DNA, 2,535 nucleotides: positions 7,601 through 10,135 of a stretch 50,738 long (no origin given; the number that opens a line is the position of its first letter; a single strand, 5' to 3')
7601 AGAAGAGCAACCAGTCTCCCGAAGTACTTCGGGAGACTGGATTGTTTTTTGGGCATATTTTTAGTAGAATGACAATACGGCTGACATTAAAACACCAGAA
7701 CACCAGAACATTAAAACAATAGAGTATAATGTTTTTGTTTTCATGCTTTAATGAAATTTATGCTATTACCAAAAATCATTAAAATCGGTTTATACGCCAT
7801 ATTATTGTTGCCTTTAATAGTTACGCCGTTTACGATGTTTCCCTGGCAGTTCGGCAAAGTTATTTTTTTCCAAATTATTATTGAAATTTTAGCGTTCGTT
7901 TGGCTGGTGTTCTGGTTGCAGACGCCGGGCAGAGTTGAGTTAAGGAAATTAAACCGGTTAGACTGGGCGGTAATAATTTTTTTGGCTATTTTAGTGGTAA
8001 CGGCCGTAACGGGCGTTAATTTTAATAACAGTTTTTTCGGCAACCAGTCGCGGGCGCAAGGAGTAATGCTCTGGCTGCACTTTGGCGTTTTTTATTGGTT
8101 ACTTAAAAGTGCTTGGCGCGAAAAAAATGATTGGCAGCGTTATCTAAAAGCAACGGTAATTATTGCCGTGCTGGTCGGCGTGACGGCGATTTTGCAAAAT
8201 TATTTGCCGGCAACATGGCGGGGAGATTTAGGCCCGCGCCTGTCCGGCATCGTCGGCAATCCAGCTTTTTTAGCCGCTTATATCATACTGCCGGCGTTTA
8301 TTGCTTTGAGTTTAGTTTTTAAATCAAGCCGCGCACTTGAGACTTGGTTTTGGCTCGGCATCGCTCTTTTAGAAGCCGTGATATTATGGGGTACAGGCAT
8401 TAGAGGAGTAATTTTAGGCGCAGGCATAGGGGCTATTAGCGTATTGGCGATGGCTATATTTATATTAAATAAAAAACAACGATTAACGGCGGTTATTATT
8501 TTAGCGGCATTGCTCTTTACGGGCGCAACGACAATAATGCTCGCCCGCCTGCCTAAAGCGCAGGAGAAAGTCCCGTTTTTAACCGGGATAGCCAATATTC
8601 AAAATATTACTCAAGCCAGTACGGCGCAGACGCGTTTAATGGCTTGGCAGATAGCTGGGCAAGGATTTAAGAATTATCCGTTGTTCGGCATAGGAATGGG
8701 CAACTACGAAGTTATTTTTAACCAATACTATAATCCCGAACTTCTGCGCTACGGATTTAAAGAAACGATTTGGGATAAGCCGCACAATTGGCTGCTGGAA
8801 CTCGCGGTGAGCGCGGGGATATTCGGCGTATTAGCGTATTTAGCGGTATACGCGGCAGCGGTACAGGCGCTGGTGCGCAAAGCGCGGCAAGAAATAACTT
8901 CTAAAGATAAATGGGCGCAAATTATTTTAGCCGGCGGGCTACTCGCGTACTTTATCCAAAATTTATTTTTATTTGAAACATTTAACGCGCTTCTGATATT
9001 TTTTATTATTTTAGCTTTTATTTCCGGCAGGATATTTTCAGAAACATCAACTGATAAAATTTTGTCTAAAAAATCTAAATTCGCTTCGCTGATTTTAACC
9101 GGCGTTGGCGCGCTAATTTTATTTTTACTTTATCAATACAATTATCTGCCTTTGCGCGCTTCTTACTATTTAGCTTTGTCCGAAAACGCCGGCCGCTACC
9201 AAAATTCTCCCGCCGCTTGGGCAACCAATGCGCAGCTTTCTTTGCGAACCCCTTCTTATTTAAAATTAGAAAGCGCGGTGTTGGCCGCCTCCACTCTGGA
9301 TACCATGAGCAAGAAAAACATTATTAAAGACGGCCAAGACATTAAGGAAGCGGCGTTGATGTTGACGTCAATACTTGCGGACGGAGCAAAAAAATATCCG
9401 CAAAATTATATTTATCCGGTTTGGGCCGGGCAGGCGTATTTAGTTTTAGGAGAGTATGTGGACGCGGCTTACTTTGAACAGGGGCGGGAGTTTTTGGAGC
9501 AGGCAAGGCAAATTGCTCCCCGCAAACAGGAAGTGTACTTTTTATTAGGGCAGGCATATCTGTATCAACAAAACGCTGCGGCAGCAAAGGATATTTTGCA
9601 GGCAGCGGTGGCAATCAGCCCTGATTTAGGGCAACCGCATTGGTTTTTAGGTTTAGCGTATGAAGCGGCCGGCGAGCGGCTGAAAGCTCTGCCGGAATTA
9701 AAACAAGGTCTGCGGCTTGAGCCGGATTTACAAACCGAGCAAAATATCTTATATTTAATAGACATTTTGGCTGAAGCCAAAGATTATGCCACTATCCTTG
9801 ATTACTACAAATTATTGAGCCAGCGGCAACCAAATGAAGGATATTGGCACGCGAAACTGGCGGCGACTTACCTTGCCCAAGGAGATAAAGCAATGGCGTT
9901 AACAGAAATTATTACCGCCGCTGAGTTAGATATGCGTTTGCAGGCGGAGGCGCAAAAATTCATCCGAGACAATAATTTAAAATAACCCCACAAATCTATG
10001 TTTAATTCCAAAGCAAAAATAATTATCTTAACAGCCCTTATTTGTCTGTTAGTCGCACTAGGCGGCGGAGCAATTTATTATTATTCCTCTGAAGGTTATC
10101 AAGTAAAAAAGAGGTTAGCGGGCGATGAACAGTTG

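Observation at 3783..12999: S-layer-like giant Thr/Ser-rich secreted protein followed by two Wzy_C-TPR proteins: candidate surface-protein O-glycosylation system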

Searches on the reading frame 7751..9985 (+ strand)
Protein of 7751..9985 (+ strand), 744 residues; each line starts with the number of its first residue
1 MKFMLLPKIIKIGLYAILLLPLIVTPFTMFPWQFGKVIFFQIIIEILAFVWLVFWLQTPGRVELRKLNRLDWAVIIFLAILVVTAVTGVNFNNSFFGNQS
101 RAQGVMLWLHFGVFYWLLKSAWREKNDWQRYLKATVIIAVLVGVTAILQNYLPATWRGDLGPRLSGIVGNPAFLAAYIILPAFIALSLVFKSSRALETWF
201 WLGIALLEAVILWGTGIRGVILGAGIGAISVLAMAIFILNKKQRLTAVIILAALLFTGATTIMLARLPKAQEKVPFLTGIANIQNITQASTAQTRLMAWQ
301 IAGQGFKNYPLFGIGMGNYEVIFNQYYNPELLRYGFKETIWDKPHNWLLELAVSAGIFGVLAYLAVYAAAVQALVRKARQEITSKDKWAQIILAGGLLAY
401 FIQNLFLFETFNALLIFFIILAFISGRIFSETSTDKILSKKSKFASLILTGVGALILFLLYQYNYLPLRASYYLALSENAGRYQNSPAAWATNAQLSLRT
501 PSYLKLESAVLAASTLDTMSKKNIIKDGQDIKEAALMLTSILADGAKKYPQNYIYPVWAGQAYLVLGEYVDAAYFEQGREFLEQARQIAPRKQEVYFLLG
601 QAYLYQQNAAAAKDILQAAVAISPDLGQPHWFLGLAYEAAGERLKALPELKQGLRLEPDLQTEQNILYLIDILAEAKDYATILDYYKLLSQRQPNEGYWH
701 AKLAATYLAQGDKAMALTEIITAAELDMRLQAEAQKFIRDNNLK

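Call 5: search_protein_families(library=pfam, proteins=[window:7751-9985:+], max_evalue=0.01)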
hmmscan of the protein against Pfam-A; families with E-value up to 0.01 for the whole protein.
window:7751-9985:+ (744 aa): 5 families
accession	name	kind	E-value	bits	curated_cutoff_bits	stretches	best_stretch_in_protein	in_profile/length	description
PF04932.20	Wzy_C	-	1e-14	55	31.7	1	205-364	3-149/149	O-Antigen ligase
PF07719.23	TPR_2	-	4.4e-07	30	27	1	594-625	2-33/34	Tetratricopeptide repeat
PF13181.12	TPR_8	-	7.7e-06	26.1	25.7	1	594-625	2-33/34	Tetratricopeptide repeat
PF14559.12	TPR_19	-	7.4e-05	23.4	25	1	576-625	8-57/68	Tetratricopeptide repeat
PF13428.12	TPR_14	-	0.00043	21.2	23.5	0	595-625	3-33/44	Tetratricopeptide repeat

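Call 6: search_protein_families(library=ncbifam, proteins=[window:7751-9985:+], max_evalue=0.01)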
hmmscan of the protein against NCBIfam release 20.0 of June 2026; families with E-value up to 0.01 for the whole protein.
window:7751-9985:+ (744 aa): 5 families
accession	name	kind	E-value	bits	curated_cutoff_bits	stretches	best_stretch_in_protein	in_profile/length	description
TIGR02917.1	PEP_TPR_lipo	equivalog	8.8e-14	50.3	312.2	1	568-722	576-728/899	XrtA/PEP-CTERM system TPR-repeat protein PrsT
NF040959.1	MamA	equivalog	3.4e-09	36.4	200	1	569-657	115-203/204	magnetosome protein MamA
TIGR02521.1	type_IV_pilW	equivalog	2.1e-07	30.7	154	1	592-661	29-99/234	type IV pilus biogenesis/stability protein PilW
NF012031.0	PRK15487.1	equivalog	2.7e-05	23.5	277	1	177-403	170-379/404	O-antigen ligase RfaL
NF033920.0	C39_PA2778_fam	equivalog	0.00024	20.6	150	1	576-658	173-255/255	PA2778 family cysteine peptidase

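Call 11: find_homologous_proteins(query=window:7751-9985:+)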
Query window:7751-9985:+ (744 aa): 142 proteins with E <= 0.001 among 8000 candidates; the best 120 are listed.
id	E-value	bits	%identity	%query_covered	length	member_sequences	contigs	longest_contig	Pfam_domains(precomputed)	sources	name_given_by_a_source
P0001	0.0e+0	1623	100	100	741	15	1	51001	PF13181.13,PF07719.24,PF04932.21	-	-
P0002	0.0e+0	1325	84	99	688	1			PF13181.13,PF07719.24,PF04932.21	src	-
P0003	0.0e+0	1054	65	99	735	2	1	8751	PF14559.13,PF00515.35,PF21033.5,PF13181.13,PF07719.24,PF04932.21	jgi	-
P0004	1.6e-245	835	54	99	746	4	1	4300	PF13428.13,PF13181.13,PF07719.24,PF04932.21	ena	-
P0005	6.4e-162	559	42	95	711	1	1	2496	PF14559.13,PF13414.13,PF00515.35,PF13432.13,PF13428.13,PF07719.24,PF04932.21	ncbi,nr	ncbi:MAG: O-antigen ligase family protein, partial [Candidatus Magasanikbacteria bacterium]|nr:O-ant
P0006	1.1e-160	555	39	99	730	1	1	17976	PF14559.13,PF13424.13,PF21033.5,PF13432.13,PF13428.13,PF13181.13,PF07719.24,PF04932.21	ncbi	-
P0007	8.0e-159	549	40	99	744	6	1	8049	PF14559.13,PF13414.13,PF00515.35,PF13424.13,PF13432.13,PF13428.13,PF13181.13,PF07719.24,PF04932.21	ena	-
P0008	7.1e-158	545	40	99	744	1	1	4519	PF14559.13,PF13414.13,PF00515.35,PF13424.13,PF13432.13,PF13428.13,PF13181.13,PF07719.24,PF04932.21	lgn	-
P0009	2.2e-157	544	41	99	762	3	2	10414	PF14559.13,PF13432.13,PF13428.13,PF07719.24,PF04932.21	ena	-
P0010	6.1e-156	539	40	99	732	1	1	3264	PF14559.13,PF11846.15,PF12895.14,PF13424.13,PF07719.24,PF04932.21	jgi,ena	-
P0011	6.1e-153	529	40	99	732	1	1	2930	PF14559.13,PF13424.13,PF13432.13,PF07719.24,PF04932.21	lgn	-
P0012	6.3e-153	529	39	99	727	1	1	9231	PF14559.13,PF13424.13,PF04932.21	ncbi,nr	ncbi:MAG: O-antigen ligase family protein [Candidatus Magasanikbacteria bacterium]|nr:O-antigen liga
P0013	8.6e-152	525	40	99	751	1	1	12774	PF13414.13,PF21033.5,PF13181.13,PF07719.24,PF04932.21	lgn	-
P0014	7.2e-151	522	39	100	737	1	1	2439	PF14559.13,PF13432.13,PF13181.13,PF04932.21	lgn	-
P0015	2.2e-149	517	38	99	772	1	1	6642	PF14559.13,PF13431.13,PF00515.35,PF13424.13,PF13432.13,PF13181.13,PF07719.24,PF04932.21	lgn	-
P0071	7.2e-56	208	26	98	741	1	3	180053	PF13431.13,PF23914.2,PF13414.13,PF12569.15,PF13428.13,PF14559.13,PF00515.35,PF12895.14,PF13424.13,PF21033.5,PF13432.13,PF13181.13,PF14561.13,PF07719.24,PF04932.21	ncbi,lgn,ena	ncbi:MAG: O-antigen ligase family protein [Patescibacteria group bacterium]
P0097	1.3e-40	158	25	86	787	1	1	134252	PF13431.13,PF13181.13,PF04932.21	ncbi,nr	ncbi:MAG: O-antigen ligase family protein [Candidatus Liptonbacteria bacterium]|nr:O-antigen ligase 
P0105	2.0e-37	147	26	96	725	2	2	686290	PF14559.13,PF21033.5,PF13432.13,PF13428.13,PF13181.13,PF07719.24,PF04932.21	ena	-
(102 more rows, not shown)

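Call 17: search_solved_structures(query=window:7751-9985:+, max_evalue=1, show_alignments=3)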
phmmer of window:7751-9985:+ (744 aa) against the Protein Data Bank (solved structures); distinct sequences matched with E-value up to 1: 79 (the best 60 are shown).
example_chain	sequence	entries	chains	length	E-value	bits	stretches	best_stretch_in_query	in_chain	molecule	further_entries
9qhb_A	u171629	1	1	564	5.2e-24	87.9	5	560-736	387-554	Engineered tetratricopeptide repeat protein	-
9qhc_A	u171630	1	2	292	3.7e-12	48.7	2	568-665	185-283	Engineered tetratricopeptide repeat protein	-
8bu0_A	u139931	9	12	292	4.2e-10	41.9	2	565-730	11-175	Consensus tetratricopeptide repeat protein | Crystal structure of an 8-repeat consensus TPR superhelix with Zinc. | Monomer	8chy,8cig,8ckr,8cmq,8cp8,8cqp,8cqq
7ntf_A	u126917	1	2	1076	5.1e-06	28.4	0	615-726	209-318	Isoform 1 of UDP-N-acetylglucosamine--peptide N-acetylglucosaminyltransferase 110 kDa subu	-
7yea_A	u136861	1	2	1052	6.6e-06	28.1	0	615-726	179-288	UDP-N-acetylglucosamine--peptide N-acetylglucosaminyltransferase 110 kDa subunit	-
7yeh_B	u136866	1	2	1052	6.8e-06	28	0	615-726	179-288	UDP-N-acetylglucosamine--peptide N-acetylglucosaminyltransferase 110 kDa subunit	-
3vtx_A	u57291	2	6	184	1.1e-05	27.4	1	569-660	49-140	MamA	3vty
1na0_A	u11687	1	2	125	2.8e-05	26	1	562-665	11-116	designed protein CTPR3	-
3kd7_A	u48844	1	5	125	4e-05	25.5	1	565-665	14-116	CTPR390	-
7obi_A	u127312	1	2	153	8.3e-05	24.4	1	599-729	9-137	CTPR-rv4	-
8ch0_A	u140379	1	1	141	0.0001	24.1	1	566-691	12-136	Consensus tetratricopeptide repeat protein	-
2fo7_A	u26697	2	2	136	0.00013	23.8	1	569-691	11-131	SYNTHETIC CONSENSUS TPR PROTEIN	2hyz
1w3b_A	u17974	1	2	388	0.00016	23.5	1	615-726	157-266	UDP-N-ACETYLGLUCOSAMINE--PEPTIDE N-ACETYLGLUCOSAMINYLTRANSFERASE 110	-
3as8_A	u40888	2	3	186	0.00019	23.2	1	573-733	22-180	Magnetosome protein MamA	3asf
6eou_A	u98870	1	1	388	0.0002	23.2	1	615-726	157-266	UDP-N-acetylglucosamine--peptide N-acetylglucosaminyltransferase 110 kDa subunit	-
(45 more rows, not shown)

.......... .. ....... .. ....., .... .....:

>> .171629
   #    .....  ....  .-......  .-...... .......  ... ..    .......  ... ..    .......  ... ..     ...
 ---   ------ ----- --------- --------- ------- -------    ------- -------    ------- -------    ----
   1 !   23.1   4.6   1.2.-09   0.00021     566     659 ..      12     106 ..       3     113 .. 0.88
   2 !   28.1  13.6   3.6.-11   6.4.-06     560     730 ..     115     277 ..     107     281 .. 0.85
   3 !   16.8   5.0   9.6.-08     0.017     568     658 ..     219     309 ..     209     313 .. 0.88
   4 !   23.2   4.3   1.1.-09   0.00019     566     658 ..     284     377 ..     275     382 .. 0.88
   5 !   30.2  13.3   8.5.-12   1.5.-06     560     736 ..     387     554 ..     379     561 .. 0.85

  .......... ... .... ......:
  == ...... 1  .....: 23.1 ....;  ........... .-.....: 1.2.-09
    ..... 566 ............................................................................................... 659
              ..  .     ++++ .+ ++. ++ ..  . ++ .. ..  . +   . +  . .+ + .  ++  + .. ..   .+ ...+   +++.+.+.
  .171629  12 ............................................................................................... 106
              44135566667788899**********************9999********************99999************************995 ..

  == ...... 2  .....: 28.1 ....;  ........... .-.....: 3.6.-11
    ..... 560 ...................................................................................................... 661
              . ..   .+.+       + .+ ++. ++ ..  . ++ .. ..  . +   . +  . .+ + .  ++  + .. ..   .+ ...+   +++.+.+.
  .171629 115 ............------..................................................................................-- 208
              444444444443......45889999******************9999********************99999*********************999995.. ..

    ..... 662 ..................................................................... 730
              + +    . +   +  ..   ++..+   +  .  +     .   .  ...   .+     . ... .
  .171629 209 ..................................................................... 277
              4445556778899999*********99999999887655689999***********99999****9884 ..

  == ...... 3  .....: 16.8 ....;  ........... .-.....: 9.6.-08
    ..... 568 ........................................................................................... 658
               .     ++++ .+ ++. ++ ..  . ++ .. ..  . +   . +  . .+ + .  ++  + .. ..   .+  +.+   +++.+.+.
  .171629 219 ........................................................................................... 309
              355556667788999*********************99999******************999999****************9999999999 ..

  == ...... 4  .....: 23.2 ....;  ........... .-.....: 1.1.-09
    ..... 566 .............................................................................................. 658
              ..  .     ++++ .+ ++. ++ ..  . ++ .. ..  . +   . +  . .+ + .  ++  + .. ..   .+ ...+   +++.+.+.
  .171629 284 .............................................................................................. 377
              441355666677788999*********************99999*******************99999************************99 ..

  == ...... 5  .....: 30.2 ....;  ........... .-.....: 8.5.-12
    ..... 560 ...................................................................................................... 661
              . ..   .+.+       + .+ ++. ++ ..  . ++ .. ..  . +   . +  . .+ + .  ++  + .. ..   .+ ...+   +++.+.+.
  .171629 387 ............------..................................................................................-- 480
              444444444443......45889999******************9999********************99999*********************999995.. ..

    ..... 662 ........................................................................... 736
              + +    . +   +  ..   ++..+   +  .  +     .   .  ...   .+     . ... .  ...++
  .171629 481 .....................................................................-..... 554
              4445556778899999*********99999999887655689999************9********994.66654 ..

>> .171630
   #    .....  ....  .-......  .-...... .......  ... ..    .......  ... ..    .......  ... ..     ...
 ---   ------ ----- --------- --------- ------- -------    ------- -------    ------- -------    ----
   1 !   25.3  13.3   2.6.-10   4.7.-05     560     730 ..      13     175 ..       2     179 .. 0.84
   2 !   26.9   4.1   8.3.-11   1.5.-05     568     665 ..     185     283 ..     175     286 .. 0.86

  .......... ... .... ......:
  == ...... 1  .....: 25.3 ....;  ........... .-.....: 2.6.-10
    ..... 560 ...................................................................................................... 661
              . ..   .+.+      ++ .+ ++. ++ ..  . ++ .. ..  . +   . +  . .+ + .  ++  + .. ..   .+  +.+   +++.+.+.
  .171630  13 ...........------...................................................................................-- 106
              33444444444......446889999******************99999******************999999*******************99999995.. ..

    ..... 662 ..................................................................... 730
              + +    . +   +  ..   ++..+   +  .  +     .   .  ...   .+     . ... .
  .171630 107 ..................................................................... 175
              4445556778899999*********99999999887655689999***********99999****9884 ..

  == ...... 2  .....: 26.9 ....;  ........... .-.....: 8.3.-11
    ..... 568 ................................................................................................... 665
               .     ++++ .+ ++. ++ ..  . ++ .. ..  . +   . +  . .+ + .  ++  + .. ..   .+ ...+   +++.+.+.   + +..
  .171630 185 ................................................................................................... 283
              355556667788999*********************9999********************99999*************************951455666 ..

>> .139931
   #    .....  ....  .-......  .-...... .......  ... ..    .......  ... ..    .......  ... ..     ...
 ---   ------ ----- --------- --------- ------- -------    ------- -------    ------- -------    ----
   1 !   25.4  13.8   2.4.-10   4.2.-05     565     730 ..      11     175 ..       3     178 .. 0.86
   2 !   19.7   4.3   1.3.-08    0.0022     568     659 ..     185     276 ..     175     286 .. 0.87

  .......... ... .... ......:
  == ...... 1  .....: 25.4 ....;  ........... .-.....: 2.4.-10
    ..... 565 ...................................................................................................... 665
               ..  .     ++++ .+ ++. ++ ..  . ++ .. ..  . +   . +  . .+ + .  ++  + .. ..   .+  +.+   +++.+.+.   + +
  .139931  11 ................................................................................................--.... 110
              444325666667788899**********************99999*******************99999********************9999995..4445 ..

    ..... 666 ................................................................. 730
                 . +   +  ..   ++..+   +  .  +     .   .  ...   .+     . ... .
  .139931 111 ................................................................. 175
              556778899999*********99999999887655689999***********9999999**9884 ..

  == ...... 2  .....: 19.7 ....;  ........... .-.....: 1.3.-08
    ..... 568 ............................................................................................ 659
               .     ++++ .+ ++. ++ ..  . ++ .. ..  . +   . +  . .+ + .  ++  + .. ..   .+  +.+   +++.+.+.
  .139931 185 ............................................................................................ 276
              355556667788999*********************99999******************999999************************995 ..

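Call 42: predict_structure(alignment_id=A3)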
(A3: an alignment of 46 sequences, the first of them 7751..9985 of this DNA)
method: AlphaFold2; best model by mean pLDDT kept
length: 744 residues; sequences in the alignment: 46
mean_pLDDT: 93.6   pTM: 0.91
mean pLDDT of the five models: 93.6, 93.1, 92.8, 92.4, 92.2
residues with pLDDT >= 90: 639; 70-90: 80; 50-70: 24; < 50: 1
segments of 3 or more residues with pLDDT < 50: none
pLDDT, mean of each block of 10 residues (from residue 1): 83 98 95 96 98 89 79 98 96 94 93 96 92 98 96 86 92 96 98 97 98 93 96 97 97 93 88 80 78 90 97 95 94 71 86 97 98 96 96 98 93 98 85 58 90 97 98 98 97 98 97 97 95 98 98 97 98 98 98 96 97 98 96 96 95 93 92 93 95 94 96 97 96 97 93
secondary structure, 60 per line:
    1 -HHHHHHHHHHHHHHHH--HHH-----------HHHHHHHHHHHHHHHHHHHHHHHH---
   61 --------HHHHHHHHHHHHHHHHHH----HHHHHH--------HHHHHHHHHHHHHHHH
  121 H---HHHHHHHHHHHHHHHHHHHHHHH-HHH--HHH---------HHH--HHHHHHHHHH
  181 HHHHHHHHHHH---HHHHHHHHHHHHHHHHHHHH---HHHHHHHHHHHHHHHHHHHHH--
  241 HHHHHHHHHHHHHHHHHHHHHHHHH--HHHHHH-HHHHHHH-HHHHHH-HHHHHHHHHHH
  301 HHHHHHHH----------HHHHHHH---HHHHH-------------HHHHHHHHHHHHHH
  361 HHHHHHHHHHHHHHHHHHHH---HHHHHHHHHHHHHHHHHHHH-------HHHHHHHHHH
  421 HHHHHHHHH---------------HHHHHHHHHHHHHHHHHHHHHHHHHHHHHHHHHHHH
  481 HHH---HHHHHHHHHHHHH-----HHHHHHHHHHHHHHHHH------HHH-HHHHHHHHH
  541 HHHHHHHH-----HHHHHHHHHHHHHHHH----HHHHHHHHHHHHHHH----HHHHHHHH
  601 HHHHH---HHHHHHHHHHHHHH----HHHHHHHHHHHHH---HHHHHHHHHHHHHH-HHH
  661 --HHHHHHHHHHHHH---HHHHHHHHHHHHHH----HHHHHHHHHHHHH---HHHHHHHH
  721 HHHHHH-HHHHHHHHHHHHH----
elements in order (helices of 4 or more, strands of 3 or more residues): H2-17 H34-57 H69-86 H91-96 H105-121 H125-147 H171-191 H195-214 H218-238 H241-265 H268-273 H275-281 H283-288 H290-308 H319-325 H329-333 H347-380 H384-403 H411-429 H445-483 H487-499 H505-521 H532-548 H554-569 H574-588 H593-605 H609-622 H627-639 H643-656 H663-675 H679-692 H697-709 H713-726 H728-740

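Call 46: fold_search(model_id=the predicted structure, library=pdb)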
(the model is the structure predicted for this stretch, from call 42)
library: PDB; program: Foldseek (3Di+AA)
matches with E <= 10: 1329; with E <= 0.001: 153
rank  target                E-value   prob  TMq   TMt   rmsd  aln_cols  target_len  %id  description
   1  1w3b_B                9.7e-07  1.00  0.26  0.46   9.7       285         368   18  The superhelical TPR domain of O-linked GlcNAc transferase reveals structural similarities to importin alpha. (released 2004-09-09)
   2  9qhb                  1.3e-06  1.00  0.25  0.58   6.0       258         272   24  Crystal structure of 16-repeat CTPR protein with eliminated coordination sites (released 2025-10-22)
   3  8chy                  1.3e-06  1.00  0.23  0.56   6.8       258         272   22  Crystal structure of an 8-repeat consensus TPR superhelix with Zinc. (released 2024-02-21)
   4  9qhc_B                1.5e-06  1.00  0.25  0.57   6.5       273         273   23  Crystal structure of 8-repeat CTPR protein with eliminated coordination sites (released 2025-10-22)
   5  9qhc_A                2.8e-06  1.00  0.26  0.57   6.3       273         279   22  Crystal structure of 8-repeat CTPR protein with eliminated coordination sites (released 2025-10-22)
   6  6eou                  3.4e-06  1.00  0.25  0.49   5.6       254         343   19  O-GlcNAc transferase TPR domain with the intellectual disability associated mutation L254F (released 2018-05-09)
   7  5g05_H                5.0e-06  1.00  0.22  0.32  12.3       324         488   15  Cryo-EM structure of combined apo phosphorylated APC (released 2016-05-25)
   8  1w3b_A                5.5e-06  1.00  0.27  0.46   9.6       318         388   18  The superhelical TPR domain of O-linked GlcNAc transferase reveals structural similarities to importin alpha. (released 2004-09-09)
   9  9gaw_P                8.0e-06  1.00  0.22  0.31  13.1       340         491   15  High-resolution structure of the Anaphase-promoting complex/cyclosome (APC/C) bound to co-activator Cdh1 (released 2024-08-14)
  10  6q6g_J                1.0e-05  1.00  0.22  0.31  13.2       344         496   15  Cryo-EM structure of the APC/C-Cdc20-Cdk2-cyclinA2-Cks2 complex, the D1 box class (released 2019-09-11)
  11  8a3t_F                1.0e-05  1.00  0.26  0.36  23.6       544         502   14  S. cerevisiae APC/C-Cdh1 complex (released 2022-08-31)
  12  8a3t_D                1.2e-05  1.00  0.24  0.30  23.4       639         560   13  S. cerevisiae APC/C-Cdh1 complex (released 2022-08-31)
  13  3fp3                  1.4e-05  1.00  0.24  0.33  30.7       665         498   12  Crystal structure of Tom71 (released 2009-07-28)
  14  7yeh_A                1.5e-05  1.00  0.19  0.14  13.1       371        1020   15  Cryo-EM structure of human OGT-OGA complex (released 2023-07-12)
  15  8a3t_H                1.8e-05  1.00  0.19  0.27  25.4       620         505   12  S. cerevisiae APC/C-Cdh1 complex (released 2022-08-31)
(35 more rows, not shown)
